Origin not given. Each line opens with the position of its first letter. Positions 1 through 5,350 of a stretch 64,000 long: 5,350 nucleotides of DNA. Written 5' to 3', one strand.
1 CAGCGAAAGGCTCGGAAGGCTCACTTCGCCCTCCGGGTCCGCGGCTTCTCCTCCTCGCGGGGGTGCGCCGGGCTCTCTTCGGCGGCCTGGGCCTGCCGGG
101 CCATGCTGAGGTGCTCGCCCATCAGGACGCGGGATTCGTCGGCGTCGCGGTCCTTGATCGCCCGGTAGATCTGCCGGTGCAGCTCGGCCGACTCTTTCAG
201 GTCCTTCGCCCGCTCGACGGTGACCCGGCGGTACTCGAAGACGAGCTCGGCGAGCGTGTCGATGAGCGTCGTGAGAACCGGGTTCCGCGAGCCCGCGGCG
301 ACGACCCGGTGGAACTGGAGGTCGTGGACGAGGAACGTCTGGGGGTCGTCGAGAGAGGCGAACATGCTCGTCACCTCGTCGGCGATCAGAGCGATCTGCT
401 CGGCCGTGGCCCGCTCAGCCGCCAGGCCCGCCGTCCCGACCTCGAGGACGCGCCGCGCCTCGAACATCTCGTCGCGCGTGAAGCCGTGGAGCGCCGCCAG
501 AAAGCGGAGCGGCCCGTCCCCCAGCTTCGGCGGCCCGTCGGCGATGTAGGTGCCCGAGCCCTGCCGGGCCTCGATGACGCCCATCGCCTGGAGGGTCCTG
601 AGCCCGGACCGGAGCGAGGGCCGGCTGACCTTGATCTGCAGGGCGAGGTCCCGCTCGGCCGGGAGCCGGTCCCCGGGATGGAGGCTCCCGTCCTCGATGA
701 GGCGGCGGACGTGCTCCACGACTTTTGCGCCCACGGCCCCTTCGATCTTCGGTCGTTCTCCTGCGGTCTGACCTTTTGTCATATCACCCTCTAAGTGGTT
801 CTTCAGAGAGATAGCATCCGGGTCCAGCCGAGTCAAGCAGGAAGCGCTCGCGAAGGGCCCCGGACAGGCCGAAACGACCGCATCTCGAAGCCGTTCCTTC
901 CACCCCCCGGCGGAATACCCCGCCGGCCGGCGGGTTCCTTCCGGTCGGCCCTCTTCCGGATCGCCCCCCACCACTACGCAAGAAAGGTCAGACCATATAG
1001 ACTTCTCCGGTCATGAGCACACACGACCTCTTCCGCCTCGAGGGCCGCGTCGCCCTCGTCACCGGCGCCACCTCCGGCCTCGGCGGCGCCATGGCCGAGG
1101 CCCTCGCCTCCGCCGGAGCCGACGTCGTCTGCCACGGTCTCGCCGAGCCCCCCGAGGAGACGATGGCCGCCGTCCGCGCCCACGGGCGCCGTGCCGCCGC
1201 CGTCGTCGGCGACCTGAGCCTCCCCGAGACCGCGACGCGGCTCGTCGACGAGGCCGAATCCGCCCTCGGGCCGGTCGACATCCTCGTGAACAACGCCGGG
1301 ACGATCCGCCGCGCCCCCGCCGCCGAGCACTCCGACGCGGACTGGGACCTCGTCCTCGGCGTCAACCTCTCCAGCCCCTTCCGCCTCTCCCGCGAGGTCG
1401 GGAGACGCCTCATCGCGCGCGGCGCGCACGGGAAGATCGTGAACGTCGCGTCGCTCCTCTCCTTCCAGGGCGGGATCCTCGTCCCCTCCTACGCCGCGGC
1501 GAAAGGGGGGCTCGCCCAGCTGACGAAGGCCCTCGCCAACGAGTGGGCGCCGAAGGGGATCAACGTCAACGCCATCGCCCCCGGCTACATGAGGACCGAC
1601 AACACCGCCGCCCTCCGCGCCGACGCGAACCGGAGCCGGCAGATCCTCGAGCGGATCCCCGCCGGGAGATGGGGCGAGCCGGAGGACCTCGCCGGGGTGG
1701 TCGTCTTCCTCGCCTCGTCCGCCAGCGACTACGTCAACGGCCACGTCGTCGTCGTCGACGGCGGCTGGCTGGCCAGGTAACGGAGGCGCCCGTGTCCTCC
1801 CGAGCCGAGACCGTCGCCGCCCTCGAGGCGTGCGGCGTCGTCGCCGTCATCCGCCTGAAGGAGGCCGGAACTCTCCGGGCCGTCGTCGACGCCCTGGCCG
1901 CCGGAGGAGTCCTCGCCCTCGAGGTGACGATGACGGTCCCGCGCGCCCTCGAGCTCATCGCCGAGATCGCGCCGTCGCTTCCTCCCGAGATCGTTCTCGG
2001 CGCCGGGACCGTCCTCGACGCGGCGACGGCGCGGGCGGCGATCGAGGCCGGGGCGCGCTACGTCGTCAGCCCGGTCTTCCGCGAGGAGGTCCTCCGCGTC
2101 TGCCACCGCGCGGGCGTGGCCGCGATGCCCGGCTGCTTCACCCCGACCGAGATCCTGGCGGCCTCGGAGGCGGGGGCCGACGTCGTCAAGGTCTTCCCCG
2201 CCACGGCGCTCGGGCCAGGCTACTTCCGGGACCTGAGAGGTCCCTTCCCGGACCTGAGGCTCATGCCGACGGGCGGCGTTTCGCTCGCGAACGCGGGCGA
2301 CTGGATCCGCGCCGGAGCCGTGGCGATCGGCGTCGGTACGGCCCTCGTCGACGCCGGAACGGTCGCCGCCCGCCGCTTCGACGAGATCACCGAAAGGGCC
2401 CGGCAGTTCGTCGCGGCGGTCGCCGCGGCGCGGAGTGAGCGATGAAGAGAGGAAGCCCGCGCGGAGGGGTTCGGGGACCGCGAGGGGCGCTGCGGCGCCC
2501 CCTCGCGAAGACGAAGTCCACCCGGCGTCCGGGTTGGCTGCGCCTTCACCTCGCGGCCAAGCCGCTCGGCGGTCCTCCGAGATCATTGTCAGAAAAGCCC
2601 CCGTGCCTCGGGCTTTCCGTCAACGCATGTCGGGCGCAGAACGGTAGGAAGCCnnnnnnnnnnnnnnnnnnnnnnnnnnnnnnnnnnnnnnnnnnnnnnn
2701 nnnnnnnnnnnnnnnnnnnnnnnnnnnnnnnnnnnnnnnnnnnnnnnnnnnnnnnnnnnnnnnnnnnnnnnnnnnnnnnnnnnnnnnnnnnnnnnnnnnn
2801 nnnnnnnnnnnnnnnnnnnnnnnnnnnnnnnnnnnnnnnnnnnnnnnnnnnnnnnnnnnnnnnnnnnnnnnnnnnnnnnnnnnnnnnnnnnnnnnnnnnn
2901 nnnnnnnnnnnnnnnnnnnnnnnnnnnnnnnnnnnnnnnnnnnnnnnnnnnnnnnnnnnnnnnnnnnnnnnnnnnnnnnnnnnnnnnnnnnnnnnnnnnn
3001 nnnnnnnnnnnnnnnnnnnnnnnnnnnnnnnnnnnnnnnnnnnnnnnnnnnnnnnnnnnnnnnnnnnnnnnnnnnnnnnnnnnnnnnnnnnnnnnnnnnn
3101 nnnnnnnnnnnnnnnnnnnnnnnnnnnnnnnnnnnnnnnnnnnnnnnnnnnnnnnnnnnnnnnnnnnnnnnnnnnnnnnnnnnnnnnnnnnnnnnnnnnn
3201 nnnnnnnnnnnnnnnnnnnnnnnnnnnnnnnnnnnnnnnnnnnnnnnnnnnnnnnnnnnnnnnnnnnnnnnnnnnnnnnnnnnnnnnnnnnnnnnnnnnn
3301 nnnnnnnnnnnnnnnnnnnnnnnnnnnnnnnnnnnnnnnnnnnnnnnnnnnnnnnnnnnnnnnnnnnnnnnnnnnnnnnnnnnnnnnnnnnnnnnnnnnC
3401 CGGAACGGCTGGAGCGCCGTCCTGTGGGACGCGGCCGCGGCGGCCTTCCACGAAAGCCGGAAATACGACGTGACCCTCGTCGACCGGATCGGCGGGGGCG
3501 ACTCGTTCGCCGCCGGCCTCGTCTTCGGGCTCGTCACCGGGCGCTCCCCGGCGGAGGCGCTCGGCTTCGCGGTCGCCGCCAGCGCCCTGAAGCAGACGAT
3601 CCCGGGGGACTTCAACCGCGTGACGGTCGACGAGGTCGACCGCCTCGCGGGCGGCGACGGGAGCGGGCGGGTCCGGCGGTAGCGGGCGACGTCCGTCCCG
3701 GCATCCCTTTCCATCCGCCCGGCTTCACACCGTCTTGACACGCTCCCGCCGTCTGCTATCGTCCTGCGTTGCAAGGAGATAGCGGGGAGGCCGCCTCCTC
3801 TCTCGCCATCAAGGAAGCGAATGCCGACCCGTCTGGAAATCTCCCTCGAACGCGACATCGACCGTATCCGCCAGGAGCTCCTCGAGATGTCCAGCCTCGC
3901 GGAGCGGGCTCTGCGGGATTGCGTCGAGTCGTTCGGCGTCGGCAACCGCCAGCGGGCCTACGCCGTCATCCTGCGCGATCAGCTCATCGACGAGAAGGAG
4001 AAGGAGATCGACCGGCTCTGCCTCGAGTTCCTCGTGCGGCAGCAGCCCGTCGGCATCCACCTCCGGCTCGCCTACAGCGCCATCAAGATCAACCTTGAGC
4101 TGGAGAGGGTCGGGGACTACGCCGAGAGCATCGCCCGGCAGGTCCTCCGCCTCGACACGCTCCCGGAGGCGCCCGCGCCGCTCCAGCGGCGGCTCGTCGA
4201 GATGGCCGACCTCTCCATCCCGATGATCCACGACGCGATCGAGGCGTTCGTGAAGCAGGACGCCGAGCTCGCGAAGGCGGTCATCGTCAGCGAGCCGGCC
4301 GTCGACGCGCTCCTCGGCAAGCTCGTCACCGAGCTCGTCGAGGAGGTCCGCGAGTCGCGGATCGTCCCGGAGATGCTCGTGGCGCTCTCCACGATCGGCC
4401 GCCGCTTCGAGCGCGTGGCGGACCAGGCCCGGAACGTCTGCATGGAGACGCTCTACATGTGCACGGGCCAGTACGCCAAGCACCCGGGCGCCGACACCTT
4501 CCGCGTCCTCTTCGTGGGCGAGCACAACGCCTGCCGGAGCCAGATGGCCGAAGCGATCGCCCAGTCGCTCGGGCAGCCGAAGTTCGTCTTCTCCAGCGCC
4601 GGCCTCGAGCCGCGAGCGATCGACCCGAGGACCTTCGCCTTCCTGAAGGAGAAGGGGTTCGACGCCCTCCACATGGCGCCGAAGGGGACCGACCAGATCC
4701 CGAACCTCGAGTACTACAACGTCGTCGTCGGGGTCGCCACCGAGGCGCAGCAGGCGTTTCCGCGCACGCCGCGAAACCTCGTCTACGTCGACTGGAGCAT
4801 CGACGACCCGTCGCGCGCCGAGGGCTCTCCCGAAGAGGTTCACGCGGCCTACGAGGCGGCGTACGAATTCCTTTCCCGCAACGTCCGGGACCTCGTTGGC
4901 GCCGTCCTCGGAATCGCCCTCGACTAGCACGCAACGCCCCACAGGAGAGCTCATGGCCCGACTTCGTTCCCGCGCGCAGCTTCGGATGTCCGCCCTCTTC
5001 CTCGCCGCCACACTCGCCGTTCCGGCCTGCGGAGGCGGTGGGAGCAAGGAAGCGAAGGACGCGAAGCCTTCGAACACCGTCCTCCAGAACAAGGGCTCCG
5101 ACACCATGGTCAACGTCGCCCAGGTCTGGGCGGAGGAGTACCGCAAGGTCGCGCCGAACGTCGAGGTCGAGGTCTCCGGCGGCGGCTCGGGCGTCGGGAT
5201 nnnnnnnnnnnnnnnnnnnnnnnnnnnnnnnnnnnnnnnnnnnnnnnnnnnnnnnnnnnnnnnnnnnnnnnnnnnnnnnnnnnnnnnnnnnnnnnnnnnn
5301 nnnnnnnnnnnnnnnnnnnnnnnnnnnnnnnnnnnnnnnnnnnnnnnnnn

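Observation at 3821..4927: PhoU domain fused to a catalytically degenerate LMW-PTP/ArsC-like domain at the head of the pst operon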

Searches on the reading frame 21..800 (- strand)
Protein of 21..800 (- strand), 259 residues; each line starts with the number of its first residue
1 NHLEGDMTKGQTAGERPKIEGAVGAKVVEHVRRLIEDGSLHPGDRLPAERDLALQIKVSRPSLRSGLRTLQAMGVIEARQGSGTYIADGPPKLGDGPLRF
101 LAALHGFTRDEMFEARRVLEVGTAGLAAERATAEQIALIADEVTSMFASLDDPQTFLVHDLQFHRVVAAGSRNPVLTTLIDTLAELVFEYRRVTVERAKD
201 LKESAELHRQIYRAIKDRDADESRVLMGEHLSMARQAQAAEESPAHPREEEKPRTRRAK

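Call 15: search_protein_families(library=pfam, proteins=[window:21-800:-], max_evalue=0.001)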
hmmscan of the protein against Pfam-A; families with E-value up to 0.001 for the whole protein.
window:21-800:- (259 aa): 2 families
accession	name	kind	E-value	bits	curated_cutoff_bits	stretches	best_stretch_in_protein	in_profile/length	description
PF07729.17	FCD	-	1.2e-27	97.3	24.3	1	111-232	1-124/125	FCD domain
PF00392.27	GntR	-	5.8e-18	64.7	27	1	26-86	4-64/64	Bacterial regulatory proteins, gntR family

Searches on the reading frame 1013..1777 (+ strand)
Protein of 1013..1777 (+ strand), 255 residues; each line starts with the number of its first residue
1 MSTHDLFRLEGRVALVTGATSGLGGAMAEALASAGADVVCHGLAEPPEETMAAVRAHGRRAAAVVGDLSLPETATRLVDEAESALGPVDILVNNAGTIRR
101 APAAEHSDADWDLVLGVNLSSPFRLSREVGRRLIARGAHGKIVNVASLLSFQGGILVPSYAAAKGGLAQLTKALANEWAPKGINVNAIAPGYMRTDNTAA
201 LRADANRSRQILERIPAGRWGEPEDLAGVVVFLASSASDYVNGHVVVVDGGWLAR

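Call 15: search_protein_families(library=pfam, proteins=[window:1013-1777:+], max_evalue=0.001)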
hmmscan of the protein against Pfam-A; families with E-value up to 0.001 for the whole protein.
window:1013-1777:+ (255 aa): 4 families
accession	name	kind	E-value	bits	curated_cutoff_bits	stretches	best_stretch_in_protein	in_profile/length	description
PF13561.12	adh_short_C2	-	1.3e-59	202.1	27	1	18-252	1-235/236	Enoyl-(Acyl carrier protein) reductase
PF00106.31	adh_short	-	2.5e-54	184.2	26.6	1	12-204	1-193/195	short chain dehydrogenase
PF08659.16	KR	-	3.2e-11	43.9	22.6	1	14-193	3-178/180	KR domain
PF23441.1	SDR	-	0.00034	20.5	27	0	156-251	162-254/258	SDR-like rossmann domain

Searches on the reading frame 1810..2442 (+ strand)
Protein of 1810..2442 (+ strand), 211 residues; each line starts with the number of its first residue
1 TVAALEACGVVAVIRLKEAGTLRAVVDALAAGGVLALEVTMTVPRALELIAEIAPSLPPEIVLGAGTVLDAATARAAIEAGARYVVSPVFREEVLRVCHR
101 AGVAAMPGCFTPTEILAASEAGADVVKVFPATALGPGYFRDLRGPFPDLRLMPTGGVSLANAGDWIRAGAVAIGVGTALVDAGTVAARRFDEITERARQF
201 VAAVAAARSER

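Call 15: search_protein_families(library=pfam, proteins=[window:1810-2442:+], max_evalue=0.001)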
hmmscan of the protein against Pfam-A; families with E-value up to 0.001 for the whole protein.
window:1810-2442:+ (211 aa): 1 family
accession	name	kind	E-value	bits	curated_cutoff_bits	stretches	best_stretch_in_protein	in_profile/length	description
PF01081.25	Aldolase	-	3e-45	154.5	27.8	1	5-194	5-194/196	KDPG and KHG aldolase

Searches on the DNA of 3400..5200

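Call 53: search_rna_families(source=window, start=3400, end=5200, threshold=evalue, max_evalue=1)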
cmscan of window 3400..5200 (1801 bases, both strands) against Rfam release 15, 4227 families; matches with E-value up to 1: 0.
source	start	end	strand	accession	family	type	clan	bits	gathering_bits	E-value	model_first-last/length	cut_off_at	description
